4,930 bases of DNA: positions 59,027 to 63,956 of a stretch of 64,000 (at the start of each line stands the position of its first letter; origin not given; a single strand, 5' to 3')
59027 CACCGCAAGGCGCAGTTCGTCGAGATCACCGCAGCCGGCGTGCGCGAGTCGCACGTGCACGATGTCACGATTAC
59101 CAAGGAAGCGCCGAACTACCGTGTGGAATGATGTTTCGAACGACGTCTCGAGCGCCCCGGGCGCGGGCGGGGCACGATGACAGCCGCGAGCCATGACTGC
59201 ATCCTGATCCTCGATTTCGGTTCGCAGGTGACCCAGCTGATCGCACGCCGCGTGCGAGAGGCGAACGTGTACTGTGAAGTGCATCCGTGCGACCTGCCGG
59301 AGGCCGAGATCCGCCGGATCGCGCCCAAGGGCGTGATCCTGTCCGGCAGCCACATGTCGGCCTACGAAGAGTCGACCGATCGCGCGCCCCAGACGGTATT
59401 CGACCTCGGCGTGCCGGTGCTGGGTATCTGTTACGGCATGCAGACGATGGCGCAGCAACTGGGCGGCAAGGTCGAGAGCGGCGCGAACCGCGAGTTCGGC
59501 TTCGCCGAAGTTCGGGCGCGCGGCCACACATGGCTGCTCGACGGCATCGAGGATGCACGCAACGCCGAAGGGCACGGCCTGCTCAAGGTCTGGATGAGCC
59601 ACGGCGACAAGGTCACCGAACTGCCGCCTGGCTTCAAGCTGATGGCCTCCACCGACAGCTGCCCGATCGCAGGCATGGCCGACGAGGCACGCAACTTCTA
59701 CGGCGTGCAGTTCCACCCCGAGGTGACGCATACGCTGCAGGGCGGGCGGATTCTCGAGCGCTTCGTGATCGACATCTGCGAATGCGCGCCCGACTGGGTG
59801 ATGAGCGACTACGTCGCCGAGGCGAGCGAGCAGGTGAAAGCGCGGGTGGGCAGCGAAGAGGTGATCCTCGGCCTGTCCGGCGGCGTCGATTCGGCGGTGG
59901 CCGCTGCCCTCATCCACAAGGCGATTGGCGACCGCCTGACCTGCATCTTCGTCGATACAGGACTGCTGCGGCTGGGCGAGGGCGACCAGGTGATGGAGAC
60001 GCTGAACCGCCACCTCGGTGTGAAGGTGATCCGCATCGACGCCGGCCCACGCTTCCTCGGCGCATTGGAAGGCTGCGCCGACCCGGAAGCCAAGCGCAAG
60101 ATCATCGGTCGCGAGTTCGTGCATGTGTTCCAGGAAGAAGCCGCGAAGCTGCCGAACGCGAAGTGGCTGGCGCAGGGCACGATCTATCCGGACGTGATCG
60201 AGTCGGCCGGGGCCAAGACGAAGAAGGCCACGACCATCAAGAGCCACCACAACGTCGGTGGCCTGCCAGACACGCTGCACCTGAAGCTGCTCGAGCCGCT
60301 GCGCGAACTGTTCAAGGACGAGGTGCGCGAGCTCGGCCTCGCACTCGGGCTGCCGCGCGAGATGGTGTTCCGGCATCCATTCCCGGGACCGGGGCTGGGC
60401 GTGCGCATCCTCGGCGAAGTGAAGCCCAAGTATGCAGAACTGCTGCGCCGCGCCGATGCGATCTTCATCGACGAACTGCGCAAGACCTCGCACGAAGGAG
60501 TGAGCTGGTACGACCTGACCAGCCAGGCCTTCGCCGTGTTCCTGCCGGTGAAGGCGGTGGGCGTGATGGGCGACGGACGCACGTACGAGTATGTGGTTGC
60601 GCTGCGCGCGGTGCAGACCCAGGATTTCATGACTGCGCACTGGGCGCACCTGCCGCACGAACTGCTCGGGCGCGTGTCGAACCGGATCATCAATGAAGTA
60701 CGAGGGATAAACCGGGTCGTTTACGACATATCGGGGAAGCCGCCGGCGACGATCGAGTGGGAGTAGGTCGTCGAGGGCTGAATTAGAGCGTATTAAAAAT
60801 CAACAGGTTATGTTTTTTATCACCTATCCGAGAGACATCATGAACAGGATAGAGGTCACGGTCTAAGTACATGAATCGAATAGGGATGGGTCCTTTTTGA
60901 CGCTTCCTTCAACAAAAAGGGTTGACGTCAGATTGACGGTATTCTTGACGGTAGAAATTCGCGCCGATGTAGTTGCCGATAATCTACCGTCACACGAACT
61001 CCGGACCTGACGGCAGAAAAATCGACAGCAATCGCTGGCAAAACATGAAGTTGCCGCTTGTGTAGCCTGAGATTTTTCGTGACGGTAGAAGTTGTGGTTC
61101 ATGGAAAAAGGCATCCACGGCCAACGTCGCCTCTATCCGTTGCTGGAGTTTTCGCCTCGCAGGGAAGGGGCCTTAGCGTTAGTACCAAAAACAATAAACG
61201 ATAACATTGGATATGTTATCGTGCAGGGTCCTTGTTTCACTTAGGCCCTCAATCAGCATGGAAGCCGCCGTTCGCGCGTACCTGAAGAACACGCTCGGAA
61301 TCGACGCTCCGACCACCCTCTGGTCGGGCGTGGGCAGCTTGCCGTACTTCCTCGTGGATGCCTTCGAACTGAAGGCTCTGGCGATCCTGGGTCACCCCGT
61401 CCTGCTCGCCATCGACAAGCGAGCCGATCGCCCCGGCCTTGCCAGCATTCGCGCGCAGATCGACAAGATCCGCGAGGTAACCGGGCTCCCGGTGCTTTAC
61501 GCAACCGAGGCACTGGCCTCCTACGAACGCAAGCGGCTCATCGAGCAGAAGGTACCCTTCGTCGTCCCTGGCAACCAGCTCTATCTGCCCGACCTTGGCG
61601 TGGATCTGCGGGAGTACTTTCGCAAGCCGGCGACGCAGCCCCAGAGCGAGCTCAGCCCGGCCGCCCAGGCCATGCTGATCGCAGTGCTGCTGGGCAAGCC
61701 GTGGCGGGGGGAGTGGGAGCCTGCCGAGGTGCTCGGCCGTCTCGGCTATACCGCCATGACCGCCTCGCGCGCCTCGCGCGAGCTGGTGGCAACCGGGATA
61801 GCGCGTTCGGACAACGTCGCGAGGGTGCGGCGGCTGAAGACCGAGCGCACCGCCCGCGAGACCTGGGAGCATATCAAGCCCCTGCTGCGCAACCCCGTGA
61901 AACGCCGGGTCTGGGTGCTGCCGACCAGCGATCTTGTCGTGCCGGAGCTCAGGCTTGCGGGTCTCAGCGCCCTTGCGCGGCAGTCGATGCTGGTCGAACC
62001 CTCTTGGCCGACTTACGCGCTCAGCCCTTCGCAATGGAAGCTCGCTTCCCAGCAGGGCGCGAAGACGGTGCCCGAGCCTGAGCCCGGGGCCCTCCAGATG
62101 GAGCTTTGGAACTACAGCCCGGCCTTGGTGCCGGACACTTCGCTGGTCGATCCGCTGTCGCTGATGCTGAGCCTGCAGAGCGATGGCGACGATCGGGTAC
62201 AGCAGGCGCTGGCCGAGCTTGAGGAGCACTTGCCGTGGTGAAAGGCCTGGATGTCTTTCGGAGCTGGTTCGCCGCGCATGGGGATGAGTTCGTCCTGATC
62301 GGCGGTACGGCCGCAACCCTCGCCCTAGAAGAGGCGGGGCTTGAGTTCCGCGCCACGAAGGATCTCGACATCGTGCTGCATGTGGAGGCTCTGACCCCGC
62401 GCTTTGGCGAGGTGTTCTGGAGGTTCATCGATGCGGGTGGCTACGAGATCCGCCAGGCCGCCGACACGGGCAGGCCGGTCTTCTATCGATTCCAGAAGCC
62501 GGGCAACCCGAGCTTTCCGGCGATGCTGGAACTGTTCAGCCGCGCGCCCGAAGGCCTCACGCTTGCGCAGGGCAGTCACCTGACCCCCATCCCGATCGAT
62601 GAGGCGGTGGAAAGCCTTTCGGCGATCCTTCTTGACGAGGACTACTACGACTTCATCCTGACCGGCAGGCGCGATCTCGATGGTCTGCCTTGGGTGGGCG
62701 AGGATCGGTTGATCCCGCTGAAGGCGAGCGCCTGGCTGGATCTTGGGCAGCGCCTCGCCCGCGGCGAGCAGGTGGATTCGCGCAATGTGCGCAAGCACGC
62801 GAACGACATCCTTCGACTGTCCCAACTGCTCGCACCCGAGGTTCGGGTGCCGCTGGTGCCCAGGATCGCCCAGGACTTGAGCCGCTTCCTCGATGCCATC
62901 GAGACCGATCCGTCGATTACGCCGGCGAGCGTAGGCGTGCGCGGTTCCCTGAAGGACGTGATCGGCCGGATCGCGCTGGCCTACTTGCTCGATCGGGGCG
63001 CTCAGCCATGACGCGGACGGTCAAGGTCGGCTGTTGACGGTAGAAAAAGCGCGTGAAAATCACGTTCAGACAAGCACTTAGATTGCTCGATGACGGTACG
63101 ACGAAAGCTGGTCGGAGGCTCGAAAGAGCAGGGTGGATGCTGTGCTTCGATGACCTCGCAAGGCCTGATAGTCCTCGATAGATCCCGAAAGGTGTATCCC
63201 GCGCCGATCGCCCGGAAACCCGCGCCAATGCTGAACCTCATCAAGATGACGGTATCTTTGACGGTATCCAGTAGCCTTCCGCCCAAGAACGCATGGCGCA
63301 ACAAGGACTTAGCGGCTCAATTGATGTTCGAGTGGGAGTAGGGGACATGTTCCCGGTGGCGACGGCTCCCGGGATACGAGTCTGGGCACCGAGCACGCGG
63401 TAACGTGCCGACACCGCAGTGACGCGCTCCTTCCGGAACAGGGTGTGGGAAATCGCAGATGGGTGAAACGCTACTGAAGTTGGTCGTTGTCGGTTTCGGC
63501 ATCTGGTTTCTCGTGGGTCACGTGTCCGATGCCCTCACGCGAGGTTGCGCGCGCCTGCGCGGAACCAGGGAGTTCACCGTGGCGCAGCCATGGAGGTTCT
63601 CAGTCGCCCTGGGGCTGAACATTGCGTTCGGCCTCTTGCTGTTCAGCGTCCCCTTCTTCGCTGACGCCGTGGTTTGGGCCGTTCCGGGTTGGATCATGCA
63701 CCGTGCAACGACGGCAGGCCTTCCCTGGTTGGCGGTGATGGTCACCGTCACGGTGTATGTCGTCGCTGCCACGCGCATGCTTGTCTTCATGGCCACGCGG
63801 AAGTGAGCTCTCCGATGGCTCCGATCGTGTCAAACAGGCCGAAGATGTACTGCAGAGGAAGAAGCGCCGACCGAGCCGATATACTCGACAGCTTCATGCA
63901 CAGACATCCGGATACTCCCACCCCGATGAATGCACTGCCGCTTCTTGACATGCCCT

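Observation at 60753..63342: Integrase-less 2.6-kb mini-island inserted in the 3' end of guaA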

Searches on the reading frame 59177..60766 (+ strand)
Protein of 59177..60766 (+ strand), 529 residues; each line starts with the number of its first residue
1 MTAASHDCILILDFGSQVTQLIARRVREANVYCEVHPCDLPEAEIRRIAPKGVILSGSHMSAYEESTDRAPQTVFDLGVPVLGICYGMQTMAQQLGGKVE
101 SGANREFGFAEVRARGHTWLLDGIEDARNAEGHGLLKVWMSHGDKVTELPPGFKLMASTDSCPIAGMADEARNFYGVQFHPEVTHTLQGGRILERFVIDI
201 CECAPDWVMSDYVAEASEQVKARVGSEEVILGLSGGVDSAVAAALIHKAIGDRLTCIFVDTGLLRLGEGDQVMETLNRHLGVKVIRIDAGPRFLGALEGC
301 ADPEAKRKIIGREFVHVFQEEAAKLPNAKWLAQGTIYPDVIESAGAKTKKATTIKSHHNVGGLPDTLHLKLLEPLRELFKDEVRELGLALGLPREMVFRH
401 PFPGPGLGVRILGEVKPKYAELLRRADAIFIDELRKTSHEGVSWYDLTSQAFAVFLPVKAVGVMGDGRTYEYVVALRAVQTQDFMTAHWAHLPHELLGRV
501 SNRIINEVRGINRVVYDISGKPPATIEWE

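Call 39: find_encoding_contigs(protein=window:59177-60766:+, flank=6000, max_places=10)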
Protein window:59177-60766:+ (529 aa): 24 contigs read that carry it; 4 places shown.
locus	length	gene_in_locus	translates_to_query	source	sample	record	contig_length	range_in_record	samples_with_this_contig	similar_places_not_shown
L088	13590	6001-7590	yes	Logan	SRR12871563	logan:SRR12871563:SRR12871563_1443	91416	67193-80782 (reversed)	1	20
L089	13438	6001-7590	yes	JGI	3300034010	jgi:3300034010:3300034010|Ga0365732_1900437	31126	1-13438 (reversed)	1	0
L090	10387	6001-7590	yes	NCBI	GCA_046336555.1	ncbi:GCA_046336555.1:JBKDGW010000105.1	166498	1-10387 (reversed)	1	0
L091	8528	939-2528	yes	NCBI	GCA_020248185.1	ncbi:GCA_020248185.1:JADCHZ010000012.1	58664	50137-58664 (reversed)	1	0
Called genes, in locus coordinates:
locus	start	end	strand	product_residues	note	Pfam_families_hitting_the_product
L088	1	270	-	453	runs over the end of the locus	PF03972:MmgE_PrpD_N, PF19305:MmgE_PrpD_C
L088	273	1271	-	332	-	PF03401:TctC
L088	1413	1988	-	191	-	PF08551:DUF1751 (faint), PF01694:Rhomboid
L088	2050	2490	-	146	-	PF01668:SmpB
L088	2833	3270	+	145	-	PF10604:Polyketide_cyc2, PF03364:Polyketide_cyc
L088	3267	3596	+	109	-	PF03658:Ub-RnfH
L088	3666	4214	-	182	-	PF13511:DUF4124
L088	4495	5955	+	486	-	PF00478:IMPDH, PF00571:CBS, PF03060:NMO (weak), PF01070:FMN_dh (weak)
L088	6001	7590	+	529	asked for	PF00117:GATase, PF07722:Peptidase_C26, PF02540:NAD_synthase (weak), PF00958:GMP_synt_C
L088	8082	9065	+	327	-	-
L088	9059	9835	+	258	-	-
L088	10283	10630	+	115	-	-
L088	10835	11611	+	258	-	-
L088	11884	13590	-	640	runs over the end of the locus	PF02705:K_trans, PF22776:K_trans_C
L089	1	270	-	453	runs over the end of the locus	PF03972:MmgE_PrpD_N, PF19305:MmgE_PrpD_C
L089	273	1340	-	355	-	PF03401:TctC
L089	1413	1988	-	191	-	PF08551:DUF1751 (faint), PF01694:Rhomboid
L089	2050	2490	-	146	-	PF01668:SmpB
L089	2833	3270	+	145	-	PF10604:Polyketide_cyc2, PF03364:Polyketide_cyc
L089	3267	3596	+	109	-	PF03658:Ub-RnfH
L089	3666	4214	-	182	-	PF13511:DUF4124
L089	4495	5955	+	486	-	PF00478:IMPDH, PF00571:CBS, PF03060:NMO (weak), PF01070:FMN_dh (weak)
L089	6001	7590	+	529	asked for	PF00117:GATase, PF07722:Peptidase_C26, PF02540:NAD_synthase (weak), PF00958:GMP_synt_C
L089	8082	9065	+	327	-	-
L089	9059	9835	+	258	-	-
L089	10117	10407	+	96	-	PF14659:Phage_int_SAM_3 (weak)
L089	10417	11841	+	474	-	PF00665:rve, PF22483:Mu-transpos_C_2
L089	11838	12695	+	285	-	PF02562:PhoH (faint), PF01695:IstB_IS21, PF00308:Bac_DnaA (weak), PF20720:nSTAND3 (weak), PF00004:AAA (weak)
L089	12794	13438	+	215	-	?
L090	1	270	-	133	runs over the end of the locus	PF03972:MmgE_PrpD_N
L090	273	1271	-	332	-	PF03401:TctC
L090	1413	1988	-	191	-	PF08551:DUF1751 (faint), PF01694:Rhomboid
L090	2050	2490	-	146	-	PF01668:SmpB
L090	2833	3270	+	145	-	PF10604:Polyketide_cyc2, PF03364:Polyketide_cyc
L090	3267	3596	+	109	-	PF03658:Ub-RnfH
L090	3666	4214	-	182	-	PF13511:DUF4124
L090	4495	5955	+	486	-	PF00478:IMPDH, PF00571:CBS, PF03060:NMO (weak), PF01070:FMN_dh (weak)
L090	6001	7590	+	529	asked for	PF00117:GATase, PF07722:Peptidase_C26, PF02540:NAD_synthase (weak), PF00958:GMP_synt_C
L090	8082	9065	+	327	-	-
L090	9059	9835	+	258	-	-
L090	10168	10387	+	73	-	PF14659:Phage_int_SAM_3 (weak)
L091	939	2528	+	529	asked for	PF00117:GATase, PF07722:Peptidase_C26, PF02540:NAD_synthase (weak), PF00958:GMP_synt_C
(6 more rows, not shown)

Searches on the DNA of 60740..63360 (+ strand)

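Call 34: search_dna_similar(query=window:60740-63360:+, collection=plasmids, mode=distant, max_rows=20)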
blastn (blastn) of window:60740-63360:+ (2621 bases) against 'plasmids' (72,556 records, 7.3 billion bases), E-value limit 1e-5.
Records with a match: 12; places in all: 12; records where one place covers at least 80% of the query: 0.
Best place of each record, by identity: 60-80% 12.
By first word of the organism name: Pseudomonas 6; Novosphingobium 3; Methylocella 2; Mesorhizobium 1.
By predicted mobility (MOB-suite, as given by PLSDB): conjugative 9; non-mobilizable 3.
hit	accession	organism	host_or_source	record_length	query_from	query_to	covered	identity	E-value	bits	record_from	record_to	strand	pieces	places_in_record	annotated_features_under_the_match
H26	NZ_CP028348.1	Novosphingobium sp. THN1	cell culture,surface water of Lake Taihu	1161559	1553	1915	14%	70.3%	3e-31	145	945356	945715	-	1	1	record has no annotation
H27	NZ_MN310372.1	Pseudomonas putida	-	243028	1552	1910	14%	67.2%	7e-14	89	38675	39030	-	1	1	hypothetical protein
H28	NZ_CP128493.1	Novosphingobium resinovorum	pure cell culture,soil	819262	1533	1890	14%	67.3%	6e-15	92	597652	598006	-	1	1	hypothetical protein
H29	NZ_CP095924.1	Pseudomonas aeruginosa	water sink surface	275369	1552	1909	14%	67.2%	2e-14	91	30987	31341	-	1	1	hypothetical protein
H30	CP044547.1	Pseudomonas sp. CFA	mixed culture,soil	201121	1552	1909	14%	67.0%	1e-11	81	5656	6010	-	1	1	hypothetical protein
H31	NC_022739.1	Pseudomonas sp. VLB120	-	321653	1552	1909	14%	66.5%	3e-12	82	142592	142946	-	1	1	hypothetical protein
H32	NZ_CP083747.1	Pseudomonas sp. p1(2021b)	biogas slurry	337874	1552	1909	14%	66.5%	3e-12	82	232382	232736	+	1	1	hypothetical protein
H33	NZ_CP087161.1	Pseudomonas sp. CIP-10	-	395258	1552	1909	14%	66.5%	3e-12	82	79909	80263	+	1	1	hypothetical protein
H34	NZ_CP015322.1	Mesorhizobium amorphae CCNWGS0123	Robinia pseudoacacia,cell culture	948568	1592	1918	12%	70.4%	2e-26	129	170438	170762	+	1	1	hypothetical protein (x2)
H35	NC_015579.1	Novosphingobium sp. PP1Y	-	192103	1589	1908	12%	69.1%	3e-19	105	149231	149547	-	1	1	hypothetical protein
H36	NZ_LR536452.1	Methylocella tundrae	-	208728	1589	1909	12%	68.0%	9e-19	104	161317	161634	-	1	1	hypothetical protein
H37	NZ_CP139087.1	Methylocella tundrae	Single cell,tundra wetland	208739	1589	1909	12%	68.0%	9e-19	104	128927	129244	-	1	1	hypothetical protein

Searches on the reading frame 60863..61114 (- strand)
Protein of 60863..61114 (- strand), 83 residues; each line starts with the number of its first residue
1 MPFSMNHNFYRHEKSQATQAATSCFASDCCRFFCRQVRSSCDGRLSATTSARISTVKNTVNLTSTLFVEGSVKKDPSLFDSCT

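Call 71: search_protein_families(library=pfam, proteins=[window:60863-61114:-], max_evalue=0.01)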
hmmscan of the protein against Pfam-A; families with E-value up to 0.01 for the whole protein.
window:60863-61114:- (83 aa): 0 families

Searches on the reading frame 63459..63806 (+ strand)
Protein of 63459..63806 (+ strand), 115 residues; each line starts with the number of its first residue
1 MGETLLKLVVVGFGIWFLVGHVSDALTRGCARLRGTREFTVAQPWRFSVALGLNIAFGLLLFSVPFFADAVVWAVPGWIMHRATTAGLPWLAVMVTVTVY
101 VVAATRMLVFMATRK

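Call 4: search_protein_families(library=pfam, proteins=[window:63459-63806:+], max_evalue=0.1)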
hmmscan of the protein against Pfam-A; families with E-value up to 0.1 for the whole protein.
window:63459-63806:+ (115 aa): 0 families

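Call 10: find_encoding_contigs(protein=window:63459-63806:+, flank=10000, max_places=6)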
Protein window:63459-63806:+ (115 aa): 24 contigs read that carry it; 6 places shown.
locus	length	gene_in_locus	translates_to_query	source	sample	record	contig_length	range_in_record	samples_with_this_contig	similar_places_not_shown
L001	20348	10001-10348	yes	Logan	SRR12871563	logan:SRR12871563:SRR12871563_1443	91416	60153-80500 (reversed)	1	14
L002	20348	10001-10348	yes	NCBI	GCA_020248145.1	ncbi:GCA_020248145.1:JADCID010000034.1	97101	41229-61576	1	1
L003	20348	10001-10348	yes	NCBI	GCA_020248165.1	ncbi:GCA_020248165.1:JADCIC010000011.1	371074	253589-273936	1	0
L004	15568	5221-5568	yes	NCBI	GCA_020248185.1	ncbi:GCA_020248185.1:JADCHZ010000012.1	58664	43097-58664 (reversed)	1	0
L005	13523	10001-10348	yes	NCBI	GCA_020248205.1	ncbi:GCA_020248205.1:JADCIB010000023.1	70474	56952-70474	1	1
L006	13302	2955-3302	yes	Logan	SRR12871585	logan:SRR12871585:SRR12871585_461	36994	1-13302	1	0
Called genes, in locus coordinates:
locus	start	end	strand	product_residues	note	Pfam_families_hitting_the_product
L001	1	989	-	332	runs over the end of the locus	PF03401:TctC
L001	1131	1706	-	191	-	PF08551:DUF1751 (faint), PF01694:Rhomboid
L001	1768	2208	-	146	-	PF01668:SmpB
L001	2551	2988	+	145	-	PF10604:Polyketide_cyc2, PF03364:Polyketide_cyc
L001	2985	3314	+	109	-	PF03658:Ub-RnfH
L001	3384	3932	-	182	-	PF13511:DUF4124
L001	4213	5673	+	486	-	PF00478:IMPDH, PF00571:CBS, PF03060:NMO (weak), PF01070:FMN_dh (weak)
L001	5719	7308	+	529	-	PF00117:GATase, PF07722:Peptidase_C26, PF02540:NAD_synthase (weak), PF00958:GMP_synt_C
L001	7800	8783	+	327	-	-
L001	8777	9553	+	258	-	-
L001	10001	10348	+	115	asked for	-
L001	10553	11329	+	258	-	-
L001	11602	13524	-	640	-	PF02705:K_trans, PF22776:K_trans_C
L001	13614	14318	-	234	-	PF00072:Response_reg, PF00486:Trans_reg_C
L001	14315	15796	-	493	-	PF13493:DUF4118, PF00512:HisKA, PF02518:HATPase_c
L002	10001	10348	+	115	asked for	-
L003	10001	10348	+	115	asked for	-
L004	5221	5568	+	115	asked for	-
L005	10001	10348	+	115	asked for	-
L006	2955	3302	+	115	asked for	-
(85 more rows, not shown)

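Call 11: search_protein_families(library=ncbifam, proteins=[window:63459-63806:+], max_evalue=0.1)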
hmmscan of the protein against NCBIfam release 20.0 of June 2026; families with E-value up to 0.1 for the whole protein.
window:63459-63806:+ (115 aa): 0 families
